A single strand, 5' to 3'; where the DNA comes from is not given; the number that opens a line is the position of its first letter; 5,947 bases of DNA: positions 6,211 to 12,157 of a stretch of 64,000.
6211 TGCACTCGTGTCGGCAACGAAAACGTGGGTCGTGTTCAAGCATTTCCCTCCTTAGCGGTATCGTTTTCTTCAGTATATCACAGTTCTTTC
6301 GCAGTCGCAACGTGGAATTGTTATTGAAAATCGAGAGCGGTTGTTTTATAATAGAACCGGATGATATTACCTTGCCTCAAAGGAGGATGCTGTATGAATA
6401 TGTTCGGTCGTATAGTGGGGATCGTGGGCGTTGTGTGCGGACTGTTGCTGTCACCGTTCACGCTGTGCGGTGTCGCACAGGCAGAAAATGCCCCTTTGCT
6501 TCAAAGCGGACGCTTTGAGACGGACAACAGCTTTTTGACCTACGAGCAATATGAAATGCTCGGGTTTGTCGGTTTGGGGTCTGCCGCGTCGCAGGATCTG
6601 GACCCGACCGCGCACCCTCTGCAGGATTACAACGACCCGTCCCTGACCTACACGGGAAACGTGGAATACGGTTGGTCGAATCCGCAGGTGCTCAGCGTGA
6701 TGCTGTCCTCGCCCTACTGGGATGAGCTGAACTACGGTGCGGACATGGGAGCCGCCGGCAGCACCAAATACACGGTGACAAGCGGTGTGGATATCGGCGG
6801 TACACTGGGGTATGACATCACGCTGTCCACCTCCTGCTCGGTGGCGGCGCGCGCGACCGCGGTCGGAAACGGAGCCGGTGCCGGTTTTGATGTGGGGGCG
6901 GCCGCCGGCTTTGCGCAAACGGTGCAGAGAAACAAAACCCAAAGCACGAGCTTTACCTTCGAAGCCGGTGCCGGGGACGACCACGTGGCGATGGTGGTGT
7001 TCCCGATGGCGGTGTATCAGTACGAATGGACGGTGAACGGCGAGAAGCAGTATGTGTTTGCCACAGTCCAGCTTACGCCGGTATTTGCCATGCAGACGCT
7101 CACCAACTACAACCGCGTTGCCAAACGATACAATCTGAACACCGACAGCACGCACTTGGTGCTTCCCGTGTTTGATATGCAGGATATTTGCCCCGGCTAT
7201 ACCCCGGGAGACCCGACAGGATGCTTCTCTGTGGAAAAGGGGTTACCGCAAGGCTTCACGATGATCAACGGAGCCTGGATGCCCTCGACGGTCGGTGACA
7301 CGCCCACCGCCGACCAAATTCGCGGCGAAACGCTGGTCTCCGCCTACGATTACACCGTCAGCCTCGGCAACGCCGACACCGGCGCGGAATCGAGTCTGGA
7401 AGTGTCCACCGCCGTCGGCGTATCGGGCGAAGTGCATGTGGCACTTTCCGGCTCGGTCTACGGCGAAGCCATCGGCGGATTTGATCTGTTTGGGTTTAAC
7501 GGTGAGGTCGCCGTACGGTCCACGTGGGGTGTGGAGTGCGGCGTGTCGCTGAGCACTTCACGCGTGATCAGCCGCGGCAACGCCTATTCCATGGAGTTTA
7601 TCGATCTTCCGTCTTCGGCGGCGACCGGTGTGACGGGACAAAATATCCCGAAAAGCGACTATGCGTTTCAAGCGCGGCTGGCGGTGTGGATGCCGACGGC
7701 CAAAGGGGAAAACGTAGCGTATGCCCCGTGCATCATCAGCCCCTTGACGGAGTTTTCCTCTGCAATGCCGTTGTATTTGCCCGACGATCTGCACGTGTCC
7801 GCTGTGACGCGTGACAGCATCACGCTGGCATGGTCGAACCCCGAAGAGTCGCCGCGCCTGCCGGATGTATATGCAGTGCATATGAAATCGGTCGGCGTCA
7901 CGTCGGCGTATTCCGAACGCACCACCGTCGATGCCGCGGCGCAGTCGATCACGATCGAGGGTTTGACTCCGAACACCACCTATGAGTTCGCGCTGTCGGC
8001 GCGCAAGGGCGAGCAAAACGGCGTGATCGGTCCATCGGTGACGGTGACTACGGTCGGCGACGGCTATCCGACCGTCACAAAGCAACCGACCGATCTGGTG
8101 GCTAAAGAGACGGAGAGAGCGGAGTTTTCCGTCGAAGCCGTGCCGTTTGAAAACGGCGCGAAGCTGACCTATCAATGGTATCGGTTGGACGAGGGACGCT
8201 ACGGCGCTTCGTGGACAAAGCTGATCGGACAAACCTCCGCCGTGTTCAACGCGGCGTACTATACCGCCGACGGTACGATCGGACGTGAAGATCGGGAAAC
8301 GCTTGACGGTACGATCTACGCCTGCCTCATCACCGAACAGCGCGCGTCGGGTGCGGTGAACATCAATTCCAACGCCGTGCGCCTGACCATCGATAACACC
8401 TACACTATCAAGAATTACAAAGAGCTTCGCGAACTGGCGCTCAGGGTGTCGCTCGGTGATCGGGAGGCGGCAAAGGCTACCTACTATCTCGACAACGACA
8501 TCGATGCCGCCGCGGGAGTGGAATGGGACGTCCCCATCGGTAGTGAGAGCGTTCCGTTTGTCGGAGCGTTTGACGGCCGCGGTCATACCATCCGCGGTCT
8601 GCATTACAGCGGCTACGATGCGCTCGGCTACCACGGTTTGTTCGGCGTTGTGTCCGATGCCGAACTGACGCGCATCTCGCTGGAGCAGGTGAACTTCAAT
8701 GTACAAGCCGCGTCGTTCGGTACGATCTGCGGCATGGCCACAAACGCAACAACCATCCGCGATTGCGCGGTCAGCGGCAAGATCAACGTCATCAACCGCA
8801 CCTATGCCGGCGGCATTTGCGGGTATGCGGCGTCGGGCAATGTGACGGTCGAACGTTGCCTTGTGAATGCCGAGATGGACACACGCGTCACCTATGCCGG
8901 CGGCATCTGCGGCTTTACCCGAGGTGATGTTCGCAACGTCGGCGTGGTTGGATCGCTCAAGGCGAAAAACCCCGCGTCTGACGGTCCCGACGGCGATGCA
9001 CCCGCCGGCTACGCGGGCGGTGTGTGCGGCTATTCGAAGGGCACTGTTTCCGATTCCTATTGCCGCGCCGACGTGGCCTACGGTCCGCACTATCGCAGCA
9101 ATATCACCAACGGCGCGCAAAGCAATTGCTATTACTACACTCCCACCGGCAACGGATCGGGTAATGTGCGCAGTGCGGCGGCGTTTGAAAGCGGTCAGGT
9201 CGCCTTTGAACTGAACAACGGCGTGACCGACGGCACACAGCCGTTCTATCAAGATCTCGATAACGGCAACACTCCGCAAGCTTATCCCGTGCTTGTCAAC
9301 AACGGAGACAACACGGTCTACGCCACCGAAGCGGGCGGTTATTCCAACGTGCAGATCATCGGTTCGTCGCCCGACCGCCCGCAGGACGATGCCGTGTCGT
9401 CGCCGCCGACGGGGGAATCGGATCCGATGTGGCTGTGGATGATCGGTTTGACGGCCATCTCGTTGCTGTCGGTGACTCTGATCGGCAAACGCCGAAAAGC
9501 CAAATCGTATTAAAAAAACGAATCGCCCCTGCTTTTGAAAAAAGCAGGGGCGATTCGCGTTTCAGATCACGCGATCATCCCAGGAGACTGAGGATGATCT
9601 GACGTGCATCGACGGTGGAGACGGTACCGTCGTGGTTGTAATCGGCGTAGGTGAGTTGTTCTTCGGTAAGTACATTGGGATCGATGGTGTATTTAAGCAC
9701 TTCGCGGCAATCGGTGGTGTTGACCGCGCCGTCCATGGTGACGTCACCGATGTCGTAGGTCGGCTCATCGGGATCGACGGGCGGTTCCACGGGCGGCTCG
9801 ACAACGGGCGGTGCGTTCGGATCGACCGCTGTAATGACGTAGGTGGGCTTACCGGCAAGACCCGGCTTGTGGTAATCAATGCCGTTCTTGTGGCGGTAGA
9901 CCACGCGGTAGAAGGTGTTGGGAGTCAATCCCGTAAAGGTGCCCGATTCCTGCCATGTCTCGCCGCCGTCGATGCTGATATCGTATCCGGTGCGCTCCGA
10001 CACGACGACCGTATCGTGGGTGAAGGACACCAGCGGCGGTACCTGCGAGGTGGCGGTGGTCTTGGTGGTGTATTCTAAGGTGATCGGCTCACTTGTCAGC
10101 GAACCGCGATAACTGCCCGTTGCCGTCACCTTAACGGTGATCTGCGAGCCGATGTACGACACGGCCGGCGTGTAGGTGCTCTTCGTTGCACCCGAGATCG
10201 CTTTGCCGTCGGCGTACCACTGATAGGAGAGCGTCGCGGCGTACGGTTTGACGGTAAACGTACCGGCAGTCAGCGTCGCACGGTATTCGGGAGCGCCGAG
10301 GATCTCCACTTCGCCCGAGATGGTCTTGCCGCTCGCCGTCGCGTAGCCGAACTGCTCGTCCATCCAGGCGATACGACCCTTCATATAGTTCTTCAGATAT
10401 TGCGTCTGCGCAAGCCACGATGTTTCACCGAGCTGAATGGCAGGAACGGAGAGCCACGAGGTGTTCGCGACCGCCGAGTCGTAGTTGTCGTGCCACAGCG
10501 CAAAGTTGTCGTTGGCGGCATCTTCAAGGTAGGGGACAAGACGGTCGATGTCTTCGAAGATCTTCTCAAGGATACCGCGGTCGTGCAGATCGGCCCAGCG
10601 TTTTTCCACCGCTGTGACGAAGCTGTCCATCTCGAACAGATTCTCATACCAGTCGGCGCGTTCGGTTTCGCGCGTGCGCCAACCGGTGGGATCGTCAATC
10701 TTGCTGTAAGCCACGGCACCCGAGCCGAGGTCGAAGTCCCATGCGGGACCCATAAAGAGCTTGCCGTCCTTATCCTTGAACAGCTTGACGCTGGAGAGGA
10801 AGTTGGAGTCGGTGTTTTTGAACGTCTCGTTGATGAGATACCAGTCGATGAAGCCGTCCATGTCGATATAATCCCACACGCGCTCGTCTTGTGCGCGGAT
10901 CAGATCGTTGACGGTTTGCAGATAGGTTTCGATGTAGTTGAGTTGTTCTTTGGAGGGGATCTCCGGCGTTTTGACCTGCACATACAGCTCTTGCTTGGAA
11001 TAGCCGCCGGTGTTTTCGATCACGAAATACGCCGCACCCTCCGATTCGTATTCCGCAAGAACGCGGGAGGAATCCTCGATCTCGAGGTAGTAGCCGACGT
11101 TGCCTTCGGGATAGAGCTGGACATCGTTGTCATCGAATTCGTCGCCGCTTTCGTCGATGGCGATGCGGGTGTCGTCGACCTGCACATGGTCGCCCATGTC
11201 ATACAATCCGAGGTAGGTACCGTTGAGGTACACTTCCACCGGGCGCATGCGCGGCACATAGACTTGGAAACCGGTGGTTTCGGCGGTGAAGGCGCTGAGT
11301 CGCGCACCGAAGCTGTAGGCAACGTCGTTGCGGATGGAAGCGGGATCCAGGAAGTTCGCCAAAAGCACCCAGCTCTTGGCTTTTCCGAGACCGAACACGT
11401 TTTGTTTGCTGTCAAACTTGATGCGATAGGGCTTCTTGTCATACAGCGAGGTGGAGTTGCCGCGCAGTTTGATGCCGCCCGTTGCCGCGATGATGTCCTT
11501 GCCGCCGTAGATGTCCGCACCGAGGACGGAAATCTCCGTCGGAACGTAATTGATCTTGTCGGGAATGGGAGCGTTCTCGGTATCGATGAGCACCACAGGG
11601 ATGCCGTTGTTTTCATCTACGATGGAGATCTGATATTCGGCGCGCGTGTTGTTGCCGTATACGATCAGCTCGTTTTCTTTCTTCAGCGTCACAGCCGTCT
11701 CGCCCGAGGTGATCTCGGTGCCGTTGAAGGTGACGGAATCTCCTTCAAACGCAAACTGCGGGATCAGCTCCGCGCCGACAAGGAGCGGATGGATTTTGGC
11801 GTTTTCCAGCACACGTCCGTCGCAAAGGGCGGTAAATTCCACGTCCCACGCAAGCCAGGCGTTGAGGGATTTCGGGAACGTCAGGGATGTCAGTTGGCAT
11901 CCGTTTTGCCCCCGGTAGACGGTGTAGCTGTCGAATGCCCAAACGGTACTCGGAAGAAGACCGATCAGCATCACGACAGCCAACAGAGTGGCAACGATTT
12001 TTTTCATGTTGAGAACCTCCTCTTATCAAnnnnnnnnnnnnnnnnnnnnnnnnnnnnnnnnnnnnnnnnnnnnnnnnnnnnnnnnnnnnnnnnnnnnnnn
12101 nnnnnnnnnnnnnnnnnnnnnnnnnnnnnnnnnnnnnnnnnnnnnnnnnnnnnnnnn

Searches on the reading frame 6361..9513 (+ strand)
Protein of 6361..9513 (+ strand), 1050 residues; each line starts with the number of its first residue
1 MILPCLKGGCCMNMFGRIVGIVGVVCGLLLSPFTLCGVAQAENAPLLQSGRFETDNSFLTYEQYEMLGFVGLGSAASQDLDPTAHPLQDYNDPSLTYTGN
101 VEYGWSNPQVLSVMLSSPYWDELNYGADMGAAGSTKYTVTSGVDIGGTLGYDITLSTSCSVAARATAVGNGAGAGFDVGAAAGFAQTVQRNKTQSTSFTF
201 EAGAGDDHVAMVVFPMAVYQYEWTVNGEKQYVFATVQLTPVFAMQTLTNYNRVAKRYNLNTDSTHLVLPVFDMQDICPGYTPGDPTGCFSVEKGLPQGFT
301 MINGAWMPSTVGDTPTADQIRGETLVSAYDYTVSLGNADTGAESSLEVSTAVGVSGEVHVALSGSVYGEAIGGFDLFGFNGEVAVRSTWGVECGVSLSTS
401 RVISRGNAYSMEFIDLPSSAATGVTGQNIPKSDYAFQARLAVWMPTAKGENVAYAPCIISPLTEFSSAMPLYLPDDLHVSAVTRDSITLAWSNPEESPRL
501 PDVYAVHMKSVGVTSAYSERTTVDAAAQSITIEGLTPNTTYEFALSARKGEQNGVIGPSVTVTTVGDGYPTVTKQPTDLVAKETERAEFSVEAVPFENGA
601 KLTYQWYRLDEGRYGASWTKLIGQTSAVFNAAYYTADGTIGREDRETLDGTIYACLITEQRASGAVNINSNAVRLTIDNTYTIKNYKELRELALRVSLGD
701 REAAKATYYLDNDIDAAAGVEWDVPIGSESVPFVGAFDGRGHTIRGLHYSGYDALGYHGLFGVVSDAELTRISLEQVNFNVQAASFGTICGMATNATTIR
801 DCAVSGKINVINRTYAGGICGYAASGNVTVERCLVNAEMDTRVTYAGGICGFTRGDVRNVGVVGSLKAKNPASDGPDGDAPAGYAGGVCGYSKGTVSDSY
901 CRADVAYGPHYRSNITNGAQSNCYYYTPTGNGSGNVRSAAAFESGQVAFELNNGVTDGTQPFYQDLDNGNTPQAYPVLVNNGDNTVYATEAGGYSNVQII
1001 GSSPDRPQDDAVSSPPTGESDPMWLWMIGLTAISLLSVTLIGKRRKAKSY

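Call 9: search_protein_families(library=pfam, proteins=[window:6361-9513:+], max_evalue=0.001)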
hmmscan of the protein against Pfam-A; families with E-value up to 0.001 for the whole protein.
window:6361-9513:+ (1050 aa): 3 families
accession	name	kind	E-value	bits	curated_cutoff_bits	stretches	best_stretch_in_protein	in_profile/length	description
PF00041.27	fn3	-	2.3e-10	41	25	1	474-559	3-78/84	Fibronectin type III domain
PF16656.11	Pur_ac_phosph_N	-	0.0008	20.4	30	0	474-549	1-82/93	Purple acid Phosphatase, N-terminal domain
PF05342.19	Peptidase_M26_N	-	0.00087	19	27.7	0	734-806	180-250/250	M26 IgA1-specific Metallo-endopeptidase N-terminal region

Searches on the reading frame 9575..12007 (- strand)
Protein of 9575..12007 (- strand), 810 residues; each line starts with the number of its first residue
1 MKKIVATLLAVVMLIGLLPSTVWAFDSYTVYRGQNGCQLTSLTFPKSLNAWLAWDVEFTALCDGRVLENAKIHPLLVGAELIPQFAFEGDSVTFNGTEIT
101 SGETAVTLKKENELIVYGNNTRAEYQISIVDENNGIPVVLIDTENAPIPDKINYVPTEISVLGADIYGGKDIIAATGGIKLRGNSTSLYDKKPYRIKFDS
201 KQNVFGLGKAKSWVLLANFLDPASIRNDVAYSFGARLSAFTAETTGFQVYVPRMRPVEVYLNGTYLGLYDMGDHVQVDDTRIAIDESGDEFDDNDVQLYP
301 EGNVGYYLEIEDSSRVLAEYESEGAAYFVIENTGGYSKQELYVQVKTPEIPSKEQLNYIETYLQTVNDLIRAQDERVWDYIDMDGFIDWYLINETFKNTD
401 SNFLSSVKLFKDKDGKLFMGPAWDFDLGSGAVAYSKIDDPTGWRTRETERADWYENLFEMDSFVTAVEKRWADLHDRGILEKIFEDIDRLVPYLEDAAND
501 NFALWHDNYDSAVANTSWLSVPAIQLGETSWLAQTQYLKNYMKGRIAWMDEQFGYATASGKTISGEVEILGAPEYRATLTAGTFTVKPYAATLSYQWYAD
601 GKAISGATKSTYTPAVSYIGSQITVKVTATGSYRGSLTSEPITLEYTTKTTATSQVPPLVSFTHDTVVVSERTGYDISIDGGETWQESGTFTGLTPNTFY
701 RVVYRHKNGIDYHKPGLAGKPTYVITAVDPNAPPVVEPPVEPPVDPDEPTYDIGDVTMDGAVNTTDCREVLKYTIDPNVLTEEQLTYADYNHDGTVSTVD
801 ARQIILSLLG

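Call 9: search_protein_families(library=pfam, proteins=[window:9575-12007:-], max_evalue=0.001)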
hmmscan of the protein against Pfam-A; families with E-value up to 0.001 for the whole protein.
window:9575-12007:- (810 aa): 2 families
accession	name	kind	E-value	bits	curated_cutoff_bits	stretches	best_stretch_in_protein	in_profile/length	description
PF08757.17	CotH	-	1.2e-44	153.6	23.8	1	179-549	1-322/322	CotH kinase protein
PF00404.24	Dockerin_1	-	7.8e-09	36.1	22.9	1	754-808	2-56/57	Dockerin type I domain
